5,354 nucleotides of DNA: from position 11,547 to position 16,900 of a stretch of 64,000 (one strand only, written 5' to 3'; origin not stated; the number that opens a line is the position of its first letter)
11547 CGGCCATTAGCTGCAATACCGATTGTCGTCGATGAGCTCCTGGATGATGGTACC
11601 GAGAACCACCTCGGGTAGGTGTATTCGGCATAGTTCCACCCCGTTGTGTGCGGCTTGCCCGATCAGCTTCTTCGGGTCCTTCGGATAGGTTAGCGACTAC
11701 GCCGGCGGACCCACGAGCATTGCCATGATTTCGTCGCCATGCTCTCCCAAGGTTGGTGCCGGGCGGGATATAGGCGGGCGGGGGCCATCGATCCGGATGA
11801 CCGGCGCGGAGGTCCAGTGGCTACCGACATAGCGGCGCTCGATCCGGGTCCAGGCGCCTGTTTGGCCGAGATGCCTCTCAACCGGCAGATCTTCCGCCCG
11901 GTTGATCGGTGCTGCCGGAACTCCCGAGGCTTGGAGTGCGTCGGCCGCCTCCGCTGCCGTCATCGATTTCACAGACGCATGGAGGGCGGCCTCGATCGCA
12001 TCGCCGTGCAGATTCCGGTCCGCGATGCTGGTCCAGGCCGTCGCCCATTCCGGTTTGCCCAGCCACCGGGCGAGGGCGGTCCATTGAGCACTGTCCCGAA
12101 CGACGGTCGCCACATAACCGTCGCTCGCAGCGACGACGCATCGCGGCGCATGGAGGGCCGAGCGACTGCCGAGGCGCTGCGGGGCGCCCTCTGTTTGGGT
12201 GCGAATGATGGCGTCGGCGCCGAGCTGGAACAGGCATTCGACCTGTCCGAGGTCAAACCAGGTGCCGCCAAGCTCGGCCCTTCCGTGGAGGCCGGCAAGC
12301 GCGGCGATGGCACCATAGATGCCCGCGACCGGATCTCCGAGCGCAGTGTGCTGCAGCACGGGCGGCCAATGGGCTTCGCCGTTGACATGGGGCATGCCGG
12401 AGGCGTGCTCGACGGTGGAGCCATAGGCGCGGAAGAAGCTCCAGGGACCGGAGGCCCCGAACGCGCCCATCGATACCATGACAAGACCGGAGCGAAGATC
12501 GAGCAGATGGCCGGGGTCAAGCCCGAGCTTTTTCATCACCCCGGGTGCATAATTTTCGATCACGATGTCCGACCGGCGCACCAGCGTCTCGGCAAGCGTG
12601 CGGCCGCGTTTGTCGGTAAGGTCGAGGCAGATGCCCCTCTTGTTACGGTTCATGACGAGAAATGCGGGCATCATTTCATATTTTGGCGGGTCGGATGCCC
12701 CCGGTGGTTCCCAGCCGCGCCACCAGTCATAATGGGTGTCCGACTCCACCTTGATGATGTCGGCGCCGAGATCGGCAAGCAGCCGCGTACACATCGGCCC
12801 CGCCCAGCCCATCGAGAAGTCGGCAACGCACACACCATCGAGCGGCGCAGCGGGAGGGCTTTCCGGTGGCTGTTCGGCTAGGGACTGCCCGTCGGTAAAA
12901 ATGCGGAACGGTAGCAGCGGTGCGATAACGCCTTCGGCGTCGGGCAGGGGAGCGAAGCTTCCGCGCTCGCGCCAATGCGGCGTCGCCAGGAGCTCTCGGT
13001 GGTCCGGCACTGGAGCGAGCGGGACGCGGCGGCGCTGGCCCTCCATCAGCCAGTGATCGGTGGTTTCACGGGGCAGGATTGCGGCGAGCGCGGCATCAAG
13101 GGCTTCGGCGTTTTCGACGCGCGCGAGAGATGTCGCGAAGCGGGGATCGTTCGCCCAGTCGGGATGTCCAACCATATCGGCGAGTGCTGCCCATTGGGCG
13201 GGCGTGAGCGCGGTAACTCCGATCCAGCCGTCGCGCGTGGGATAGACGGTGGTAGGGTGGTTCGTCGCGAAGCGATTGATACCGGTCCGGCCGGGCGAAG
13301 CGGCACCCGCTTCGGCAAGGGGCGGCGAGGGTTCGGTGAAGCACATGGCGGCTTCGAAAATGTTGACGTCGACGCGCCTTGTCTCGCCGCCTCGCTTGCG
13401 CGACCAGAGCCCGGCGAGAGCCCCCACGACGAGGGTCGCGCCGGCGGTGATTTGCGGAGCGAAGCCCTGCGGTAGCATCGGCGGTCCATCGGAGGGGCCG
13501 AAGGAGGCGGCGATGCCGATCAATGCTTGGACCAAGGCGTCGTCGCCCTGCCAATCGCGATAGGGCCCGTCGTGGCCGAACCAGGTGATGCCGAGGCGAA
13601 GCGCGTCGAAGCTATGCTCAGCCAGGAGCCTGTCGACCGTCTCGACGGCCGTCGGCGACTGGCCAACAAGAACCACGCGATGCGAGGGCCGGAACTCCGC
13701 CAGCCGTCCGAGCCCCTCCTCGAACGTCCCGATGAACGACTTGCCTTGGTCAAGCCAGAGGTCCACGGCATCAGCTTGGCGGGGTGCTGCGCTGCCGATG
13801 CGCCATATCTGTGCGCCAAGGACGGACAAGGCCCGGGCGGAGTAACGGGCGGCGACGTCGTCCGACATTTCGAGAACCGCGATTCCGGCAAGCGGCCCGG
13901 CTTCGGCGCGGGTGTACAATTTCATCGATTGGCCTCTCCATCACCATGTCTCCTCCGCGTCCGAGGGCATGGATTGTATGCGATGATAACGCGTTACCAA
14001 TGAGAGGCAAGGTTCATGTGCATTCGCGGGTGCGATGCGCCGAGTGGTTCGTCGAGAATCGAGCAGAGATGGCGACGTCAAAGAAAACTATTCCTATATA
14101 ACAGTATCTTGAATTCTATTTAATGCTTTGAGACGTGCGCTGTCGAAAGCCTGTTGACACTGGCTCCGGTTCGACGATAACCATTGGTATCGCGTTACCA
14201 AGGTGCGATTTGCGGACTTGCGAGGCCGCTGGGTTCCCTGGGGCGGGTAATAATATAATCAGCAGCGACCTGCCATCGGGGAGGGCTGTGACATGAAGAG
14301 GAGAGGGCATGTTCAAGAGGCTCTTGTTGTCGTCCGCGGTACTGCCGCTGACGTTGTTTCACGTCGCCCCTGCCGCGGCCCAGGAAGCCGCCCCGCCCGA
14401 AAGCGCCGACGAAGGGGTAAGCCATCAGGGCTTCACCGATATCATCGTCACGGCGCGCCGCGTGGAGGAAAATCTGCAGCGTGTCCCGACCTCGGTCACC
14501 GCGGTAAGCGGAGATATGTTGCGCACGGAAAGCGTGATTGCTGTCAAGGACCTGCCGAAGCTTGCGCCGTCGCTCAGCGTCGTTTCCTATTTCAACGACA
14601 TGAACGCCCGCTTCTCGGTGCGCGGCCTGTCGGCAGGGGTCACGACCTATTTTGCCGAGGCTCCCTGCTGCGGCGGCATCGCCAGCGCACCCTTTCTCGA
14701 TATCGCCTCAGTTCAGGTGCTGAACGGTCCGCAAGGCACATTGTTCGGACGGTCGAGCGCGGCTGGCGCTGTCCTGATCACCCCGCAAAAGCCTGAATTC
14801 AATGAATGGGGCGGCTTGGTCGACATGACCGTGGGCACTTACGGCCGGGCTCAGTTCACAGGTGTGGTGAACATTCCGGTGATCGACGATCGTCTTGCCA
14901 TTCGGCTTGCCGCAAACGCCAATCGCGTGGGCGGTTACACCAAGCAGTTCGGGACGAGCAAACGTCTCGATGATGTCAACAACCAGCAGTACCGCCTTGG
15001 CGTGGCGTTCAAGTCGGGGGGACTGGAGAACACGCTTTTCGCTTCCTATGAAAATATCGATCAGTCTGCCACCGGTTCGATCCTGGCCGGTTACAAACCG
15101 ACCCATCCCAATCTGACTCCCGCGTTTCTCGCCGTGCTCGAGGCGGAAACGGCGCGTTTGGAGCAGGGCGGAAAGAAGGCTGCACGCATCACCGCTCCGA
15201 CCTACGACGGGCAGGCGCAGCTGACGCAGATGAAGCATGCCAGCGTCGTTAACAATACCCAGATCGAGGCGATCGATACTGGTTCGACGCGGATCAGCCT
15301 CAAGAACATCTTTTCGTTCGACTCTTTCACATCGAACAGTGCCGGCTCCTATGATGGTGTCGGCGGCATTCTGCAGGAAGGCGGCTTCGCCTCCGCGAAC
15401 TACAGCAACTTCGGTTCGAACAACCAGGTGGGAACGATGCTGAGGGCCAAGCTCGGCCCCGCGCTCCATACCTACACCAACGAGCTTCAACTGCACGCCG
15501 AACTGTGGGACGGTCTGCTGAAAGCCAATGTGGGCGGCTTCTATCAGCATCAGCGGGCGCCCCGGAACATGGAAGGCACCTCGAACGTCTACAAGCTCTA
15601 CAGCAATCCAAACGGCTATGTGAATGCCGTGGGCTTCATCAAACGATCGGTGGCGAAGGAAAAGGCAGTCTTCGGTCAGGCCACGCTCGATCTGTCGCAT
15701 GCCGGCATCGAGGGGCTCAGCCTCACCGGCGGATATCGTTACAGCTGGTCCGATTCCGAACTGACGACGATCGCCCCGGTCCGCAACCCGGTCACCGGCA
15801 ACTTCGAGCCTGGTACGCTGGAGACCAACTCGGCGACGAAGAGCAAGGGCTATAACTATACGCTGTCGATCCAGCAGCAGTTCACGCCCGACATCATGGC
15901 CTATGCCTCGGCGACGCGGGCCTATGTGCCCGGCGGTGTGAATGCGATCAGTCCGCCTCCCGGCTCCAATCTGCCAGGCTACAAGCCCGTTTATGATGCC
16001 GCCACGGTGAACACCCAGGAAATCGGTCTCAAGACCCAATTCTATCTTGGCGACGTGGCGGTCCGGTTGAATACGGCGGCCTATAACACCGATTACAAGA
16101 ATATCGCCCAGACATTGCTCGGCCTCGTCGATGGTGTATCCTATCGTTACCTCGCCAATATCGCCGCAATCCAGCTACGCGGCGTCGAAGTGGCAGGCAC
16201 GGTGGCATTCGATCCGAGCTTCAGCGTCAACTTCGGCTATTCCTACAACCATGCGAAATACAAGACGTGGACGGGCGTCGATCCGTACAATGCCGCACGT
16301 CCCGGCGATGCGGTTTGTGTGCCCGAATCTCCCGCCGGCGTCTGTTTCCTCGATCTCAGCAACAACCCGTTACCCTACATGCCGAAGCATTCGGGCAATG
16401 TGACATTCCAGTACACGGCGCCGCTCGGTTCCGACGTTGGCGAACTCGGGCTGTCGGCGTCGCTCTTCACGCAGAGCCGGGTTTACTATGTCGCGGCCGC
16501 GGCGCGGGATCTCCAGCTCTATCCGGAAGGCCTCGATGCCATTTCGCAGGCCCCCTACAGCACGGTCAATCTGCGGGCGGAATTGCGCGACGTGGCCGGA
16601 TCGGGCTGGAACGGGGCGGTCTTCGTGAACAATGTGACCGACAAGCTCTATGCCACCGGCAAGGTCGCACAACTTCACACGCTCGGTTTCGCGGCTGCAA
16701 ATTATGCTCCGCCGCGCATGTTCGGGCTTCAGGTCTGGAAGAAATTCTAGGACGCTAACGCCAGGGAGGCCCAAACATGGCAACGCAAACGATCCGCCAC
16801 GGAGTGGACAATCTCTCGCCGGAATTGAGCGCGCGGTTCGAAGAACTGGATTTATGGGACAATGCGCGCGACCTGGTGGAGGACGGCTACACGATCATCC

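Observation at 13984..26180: One 16-bp palindrome in every promoter region of the island catabolic cluster: a candidate TetR regulon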

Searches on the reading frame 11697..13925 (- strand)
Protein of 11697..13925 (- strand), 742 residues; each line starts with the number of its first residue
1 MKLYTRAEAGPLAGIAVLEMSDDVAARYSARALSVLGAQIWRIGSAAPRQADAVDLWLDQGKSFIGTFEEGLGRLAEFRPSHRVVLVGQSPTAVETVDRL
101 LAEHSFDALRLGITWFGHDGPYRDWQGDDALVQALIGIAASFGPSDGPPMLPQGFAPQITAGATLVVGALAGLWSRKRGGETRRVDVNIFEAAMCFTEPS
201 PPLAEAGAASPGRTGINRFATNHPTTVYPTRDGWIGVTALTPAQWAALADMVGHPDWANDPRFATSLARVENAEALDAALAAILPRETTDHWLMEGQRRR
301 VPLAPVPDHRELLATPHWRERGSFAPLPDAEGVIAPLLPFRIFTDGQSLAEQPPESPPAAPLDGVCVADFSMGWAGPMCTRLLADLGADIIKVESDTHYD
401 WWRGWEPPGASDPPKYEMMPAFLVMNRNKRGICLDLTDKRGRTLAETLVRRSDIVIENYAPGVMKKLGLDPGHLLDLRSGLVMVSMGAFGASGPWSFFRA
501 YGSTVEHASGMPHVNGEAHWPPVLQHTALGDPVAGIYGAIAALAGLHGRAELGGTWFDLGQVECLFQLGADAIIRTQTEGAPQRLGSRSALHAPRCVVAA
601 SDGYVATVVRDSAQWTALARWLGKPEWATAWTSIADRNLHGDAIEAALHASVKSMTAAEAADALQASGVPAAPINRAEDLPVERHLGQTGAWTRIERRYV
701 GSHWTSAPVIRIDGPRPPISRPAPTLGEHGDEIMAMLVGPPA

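Call 3: search_protein_families(library=pfam, proteins=[window:11697-13925:-])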
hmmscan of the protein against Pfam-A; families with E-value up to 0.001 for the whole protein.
window:11697-13925:- (742 aa): 1 family
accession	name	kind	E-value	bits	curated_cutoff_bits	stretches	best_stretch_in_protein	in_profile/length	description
PF02515.22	CoA_transf_3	-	2.8e-133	445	23.3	2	362-729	1-365/366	CoA-transferase family III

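Call 55: search_protein_families(library=ncbifam, proteins=[window:11697-13925:-], max_evalue=0.001)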
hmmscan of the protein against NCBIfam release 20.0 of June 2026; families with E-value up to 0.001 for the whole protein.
window:11697-13925:- (742 aa): 7 families
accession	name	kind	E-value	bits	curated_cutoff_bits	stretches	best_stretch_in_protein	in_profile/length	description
NF052585.1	SucGlutTfsCaiB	equivalog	1e-69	235.1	750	2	359-737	5-388/394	succinate--glutarate CoA-transferase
NF041294.1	Scnl_mescCoAtase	equivalog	2.9e-63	214.3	700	2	362-734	4-380/381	succinyl-CoA:mesaconate CoA-transferase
NF003809.0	PRK05398.1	subfamily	6.8e-60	202.8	442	3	360-553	3-191/416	formyl-CoA transferase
NF008511.0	PRK11430.1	equivalog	4.2e-59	200.6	522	2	360-734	8-376/381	CoA:oxalate CoA-transferase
TIGR03253.1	oxalate_frc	equivalog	2.3e-58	197.9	504.2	3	360-553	2-190/416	formyl-CoA transferase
NF002914.1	PRK03525.1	equivalog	1.5e-23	83.4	413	1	357-734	5-378/400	L-carnitine CoA-transferase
TIGR04253.1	mesacon_CoA_iso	equivalog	5.8e-07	28.8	725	0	362-543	3-175/403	2-methylfumaryl-CoA isomerase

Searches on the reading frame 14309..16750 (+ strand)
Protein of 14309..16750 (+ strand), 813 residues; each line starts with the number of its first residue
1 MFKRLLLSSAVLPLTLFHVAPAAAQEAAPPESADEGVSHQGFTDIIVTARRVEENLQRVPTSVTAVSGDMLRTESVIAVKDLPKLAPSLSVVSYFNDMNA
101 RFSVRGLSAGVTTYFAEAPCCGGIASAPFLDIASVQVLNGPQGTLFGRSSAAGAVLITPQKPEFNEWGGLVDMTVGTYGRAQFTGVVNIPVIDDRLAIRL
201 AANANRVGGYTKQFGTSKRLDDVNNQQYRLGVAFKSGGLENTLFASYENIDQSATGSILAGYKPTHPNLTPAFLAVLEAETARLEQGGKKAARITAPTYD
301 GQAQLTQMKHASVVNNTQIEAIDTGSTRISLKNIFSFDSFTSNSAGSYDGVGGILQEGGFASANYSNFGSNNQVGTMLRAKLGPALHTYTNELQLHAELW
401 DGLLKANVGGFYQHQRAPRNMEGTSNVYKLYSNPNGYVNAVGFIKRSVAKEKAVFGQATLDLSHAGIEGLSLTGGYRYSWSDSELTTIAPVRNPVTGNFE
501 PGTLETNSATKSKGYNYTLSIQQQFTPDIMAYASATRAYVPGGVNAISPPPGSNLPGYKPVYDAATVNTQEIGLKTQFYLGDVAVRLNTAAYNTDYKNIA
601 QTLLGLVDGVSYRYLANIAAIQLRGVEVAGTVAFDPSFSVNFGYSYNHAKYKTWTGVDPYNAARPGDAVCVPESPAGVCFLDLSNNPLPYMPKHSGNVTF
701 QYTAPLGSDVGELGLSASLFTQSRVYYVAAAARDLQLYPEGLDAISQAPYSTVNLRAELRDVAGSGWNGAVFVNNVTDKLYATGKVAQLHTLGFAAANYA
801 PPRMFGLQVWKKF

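Call 3: search_protein_families(library=pfam, proteins=[window:14309-16750:+])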
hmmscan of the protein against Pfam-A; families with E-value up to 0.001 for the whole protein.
window:14309-16750:+ (813 aa): 1 family
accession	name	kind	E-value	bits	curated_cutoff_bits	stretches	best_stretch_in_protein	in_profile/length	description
PF07715.20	Plug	-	4.6e-10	40.4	23.9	1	56-154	2-107/107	TonB-dependent Receptor Plug Domain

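Call 55: search_protein_families(library=ncbifam, proteins=[window:14309-16750:+], max_evalue=0.001)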
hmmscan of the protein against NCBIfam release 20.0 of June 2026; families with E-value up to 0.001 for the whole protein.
window:14309-16750:+ (813 aa): 6 families
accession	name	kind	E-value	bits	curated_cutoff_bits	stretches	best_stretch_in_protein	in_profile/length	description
TIGR01783.1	TonB-siderophor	subfamily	2.7e-27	95.7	223.5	3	685-811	540-647/649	TonB-dependent siderophore receptor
TIGR01785.1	TonB-hemin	subfamily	2.2e-11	43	316.85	1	44-786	3-659/677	TonB-dependent heme/hemoglobin receptor family protein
TIGR01786.1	TonB-hemlactrns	subfamily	2.7e-09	36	323.75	1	45-671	3-608/719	TonB-dependent hemoglobin/transferrin/lactoferrin family receptor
NF047944.1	FoxamRcptFoxA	equivalog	2.7e-07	29.3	1300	1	58-206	53-209/697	ferrioxamine B receptor FoxA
NF053590.1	TonB_dep_TOL0244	equivalog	6.6e-06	25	645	0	43-108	11-76/604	TOL_0244 family TonB-dependent receptor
NF007478.2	PRK10064.1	equivalog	0.00072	17.9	745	0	44-115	32-102/663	catecholate siderophore receptor CirA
